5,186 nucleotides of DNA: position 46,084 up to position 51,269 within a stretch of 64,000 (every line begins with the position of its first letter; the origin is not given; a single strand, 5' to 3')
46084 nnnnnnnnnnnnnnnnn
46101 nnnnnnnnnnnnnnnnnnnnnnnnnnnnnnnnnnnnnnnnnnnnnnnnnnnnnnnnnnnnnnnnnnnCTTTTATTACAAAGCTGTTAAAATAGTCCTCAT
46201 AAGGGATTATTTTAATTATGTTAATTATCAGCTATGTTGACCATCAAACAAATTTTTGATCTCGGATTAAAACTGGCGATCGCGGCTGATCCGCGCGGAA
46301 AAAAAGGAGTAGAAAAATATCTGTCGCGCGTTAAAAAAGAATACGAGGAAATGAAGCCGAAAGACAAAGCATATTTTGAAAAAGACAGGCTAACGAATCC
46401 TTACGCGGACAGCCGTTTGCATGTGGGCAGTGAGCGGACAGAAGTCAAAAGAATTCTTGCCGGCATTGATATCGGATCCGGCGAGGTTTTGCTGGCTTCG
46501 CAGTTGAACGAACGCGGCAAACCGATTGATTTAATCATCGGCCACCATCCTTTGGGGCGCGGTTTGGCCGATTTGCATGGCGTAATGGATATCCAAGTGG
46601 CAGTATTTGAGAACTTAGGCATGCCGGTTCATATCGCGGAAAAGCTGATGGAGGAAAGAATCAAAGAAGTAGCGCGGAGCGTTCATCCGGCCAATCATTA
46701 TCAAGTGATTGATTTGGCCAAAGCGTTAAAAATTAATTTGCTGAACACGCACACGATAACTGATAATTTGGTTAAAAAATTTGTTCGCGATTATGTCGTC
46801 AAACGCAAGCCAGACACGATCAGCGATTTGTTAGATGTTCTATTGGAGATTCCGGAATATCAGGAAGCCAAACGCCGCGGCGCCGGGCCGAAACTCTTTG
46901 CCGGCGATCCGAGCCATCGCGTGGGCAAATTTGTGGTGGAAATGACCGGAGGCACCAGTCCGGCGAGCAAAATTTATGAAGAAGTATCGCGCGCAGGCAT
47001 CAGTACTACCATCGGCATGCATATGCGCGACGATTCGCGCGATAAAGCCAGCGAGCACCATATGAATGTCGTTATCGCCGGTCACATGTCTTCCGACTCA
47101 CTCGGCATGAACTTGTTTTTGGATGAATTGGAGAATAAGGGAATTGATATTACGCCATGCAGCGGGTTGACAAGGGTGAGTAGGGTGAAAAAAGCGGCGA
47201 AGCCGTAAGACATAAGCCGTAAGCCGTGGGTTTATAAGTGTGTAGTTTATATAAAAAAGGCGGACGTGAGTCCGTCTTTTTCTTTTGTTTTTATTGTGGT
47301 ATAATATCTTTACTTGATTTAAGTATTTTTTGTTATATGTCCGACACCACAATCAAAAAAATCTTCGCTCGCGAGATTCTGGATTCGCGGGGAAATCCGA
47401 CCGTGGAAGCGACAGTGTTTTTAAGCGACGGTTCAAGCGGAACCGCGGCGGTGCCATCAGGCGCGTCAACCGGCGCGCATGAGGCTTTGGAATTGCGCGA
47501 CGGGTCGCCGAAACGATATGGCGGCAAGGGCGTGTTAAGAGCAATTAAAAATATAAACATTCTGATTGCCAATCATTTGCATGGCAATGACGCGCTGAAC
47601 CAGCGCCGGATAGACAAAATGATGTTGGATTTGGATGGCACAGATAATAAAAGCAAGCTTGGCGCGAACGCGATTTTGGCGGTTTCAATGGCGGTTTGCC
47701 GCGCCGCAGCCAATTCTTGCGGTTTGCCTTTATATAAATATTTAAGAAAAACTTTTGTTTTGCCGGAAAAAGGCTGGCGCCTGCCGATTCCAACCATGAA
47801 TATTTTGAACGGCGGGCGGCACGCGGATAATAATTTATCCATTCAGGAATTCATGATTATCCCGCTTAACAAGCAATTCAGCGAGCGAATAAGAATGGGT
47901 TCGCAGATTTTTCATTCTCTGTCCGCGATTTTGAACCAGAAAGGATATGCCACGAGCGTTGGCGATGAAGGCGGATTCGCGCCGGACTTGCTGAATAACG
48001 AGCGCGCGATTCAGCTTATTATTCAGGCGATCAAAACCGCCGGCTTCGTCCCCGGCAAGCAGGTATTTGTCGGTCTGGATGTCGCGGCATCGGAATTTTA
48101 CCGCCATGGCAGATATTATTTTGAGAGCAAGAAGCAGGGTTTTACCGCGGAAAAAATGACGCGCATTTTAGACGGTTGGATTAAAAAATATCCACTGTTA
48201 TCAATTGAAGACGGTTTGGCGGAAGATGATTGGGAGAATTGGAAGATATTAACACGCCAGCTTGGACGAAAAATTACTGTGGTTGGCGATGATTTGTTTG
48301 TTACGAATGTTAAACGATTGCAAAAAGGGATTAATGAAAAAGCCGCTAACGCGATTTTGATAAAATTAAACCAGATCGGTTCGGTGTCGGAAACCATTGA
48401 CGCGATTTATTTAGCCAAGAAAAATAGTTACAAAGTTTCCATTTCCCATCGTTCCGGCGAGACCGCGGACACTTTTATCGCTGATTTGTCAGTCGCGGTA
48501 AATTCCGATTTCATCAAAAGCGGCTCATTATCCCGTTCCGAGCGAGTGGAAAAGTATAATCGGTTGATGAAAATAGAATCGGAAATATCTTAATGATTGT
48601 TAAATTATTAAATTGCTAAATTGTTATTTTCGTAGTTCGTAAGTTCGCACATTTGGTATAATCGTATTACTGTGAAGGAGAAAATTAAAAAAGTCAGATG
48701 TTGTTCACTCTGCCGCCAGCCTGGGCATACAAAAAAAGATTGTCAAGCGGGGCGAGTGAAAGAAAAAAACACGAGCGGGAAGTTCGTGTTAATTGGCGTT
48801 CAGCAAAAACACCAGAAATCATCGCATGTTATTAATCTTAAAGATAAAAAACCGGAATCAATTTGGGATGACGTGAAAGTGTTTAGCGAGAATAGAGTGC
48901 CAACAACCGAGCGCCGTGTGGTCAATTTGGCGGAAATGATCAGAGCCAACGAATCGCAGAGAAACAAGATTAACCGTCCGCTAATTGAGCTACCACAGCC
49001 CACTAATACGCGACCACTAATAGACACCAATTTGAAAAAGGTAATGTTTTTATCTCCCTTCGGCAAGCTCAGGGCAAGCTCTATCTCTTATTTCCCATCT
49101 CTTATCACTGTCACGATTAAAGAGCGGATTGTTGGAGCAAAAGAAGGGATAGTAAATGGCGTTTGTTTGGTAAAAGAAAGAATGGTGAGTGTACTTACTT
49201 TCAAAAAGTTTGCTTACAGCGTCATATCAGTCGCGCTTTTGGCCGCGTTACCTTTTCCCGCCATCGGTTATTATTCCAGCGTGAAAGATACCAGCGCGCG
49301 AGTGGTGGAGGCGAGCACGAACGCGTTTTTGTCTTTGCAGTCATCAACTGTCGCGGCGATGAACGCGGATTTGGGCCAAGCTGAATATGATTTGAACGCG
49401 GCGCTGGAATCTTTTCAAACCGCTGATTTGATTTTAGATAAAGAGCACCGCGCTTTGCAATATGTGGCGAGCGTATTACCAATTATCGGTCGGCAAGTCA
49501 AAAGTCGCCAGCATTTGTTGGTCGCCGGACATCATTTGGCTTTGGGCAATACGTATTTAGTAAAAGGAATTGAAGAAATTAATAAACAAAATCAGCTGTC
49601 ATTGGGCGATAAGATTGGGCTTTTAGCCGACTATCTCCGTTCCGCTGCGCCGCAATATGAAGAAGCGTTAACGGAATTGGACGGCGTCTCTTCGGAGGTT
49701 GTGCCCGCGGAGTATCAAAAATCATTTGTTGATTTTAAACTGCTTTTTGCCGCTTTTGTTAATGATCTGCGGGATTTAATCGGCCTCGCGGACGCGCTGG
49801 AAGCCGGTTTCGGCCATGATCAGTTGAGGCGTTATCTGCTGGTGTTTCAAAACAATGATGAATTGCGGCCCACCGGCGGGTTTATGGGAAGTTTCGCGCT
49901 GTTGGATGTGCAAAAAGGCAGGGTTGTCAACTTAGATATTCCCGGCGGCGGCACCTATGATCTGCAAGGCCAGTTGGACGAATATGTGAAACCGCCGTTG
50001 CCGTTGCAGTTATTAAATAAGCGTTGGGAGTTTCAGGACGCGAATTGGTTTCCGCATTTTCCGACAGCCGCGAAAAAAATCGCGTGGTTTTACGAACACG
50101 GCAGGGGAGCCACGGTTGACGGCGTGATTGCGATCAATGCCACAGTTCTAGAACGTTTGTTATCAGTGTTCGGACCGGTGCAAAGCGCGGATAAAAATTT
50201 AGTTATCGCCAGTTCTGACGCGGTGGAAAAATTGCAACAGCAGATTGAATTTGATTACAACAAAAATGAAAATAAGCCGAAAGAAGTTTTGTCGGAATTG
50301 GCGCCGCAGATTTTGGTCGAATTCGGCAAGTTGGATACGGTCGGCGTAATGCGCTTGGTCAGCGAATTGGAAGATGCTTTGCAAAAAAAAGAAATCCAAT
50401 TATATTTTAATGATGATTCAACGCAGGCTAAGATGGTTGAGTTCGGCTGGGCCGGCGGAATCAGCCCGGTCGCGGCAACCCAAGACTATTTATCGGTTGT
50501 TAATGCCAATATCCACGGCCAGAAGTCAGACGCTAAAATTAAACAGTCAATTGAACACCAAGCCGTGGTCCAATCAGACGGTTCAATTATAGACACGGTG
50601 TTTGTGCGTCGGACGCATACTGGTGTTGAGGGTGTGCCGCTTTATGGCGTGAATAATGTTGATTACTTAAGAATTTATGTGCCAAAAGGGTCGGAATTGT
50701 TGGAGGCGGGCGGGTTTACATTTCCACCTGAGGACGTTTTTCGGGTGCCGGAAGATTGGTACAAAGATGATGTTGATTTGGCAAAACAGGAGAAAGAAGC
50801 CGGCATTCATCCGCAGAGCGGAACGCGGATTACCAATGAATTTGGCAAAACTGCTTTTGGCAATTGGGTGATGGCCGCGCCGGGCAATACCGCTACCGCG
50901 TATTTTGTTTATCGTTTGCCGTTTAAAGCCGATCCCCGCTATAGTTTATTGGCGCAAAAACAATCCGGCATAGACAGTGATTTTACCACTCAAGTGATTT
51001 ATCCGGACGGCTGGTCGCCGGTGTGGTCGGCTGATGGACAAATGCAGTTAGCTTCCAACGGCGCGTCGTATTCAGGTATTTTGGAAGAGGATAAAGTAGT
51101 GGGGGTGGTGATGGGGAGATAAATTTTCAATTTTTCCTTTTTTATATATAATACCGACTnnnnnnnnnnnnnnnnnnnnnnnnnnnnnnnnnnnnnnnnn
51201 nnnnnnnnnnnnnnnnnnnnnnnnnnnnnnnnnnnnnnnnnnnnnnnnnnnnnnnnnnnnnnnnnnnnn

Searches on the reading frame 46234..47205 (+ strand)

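Call 47: search_protein_families(library=pfam, proteins=[window:46234-47205:+])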
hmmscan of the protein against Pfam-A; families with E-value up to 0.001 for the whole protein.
window:46234-47205:+ (324 aa): 1 family
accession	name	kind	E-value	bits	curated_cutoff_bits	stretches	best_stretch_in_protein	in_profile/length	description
PF01784.24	DUF34_NIF3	-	5.3e-06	26.7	23.4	0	58-107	23-67/256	Duf34/NIF3 (NGG1p interacting factor 3)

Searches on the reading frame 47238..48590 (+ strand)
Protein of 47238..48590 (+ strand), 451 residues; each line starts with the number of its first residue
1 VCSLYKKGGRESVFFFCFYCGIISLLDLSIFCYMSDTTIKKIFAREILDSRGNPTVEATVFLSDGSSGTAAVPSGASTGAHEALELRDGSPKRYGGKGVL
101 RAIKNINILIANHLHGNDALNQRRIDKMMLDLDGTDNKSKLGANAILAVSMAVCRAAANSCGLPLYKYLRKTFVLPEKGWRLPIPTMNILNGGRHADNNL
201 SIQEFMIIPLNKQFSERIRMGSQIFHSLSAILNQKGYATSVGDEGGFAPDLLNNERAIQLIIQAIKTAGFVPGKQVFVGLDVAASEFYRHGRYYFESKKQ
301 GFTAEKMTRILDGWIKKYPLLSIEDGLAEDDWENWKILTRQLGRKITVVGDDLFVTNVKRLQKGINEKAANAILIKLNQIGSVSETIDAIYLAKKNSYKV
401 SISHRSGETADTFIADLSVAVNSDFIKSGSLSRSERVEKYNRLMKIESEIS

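Call 47: search_protein_families(library=pfam, proteins=[window:47238-48590:+])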
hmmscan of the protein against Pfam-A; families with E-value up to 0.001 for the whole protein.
window:47238-48590:+ (451 aa): 4 families
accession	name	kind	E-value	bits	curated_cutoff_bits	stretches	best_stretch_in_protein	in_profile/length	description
PF00113.28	Enolase_C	-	5.6e-109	364.4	21.5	1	182-450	4-281/296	Enolase, C-terminal TIM barrel domain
PF03952.21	Enolase_N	-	2.7e-58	196.2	35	1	39-169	1-131/131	Enolase, N-terminal domain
PF07476.17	MAAL_C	-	9.6e-05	22.1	27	1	340-420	134-215/249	Methylaspartate ammonia-lyase C-terminus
PF13378.12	MR_MLE_C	-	0.0007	19.8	29.4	0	300-421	53-169/219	Enolase C-terminal domain-like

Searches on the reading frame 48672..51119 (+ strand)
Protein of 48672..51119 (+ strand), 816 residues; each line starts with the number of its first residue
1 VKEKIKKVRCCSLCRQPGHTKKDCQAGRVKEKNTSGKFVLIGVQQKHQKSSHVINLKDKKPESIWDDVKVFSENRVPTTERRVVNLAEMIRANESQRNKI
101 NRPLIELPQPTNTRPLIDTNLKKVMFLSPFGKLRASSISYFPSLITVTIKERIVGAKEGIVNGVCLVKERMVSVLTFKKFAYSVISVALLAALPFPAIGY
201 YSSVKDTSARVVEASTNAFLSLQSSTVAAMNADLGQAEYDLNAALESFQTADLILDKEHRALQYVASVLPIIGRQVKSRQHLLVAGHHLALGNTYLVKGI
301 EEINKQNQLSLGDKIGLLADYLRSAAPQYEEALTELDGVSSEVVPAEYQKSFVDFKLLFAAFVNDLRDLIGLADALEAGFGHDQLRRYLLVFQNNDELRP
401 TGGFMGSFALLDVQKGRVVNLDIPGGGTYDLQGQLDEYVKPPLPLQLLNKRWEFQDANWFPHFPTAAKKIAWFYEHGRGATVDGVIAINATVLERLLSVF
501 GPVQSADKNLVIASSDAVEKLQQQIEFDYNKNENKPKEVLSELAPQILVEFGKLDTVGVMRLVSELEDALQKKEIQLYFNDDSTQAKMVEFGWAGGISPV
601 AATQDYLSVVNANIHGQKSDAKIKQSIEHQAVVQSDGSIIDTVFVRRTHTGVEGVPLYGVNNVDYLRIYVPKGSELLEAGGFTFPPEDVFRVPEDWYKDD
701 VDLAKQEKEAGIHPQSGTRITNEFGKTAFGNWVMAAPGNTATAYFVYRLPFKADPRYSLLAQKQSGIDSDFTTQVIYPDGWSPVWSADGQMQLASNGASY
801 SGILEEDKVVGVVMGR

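Call 47: search_protein_families(library=pfam, proteins=[window:48672-51119:+])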
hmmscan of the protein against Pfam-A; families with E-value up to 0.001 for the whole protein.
window:48672-51119:+ (816 aa): 1 family
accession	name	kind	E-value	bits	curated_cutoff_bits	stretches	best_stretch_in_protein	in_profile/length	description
PF13196.11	DUF4012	-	5.2e-28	98.8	28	1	384-524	2-142/144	Protein of unknown function (DUF4012)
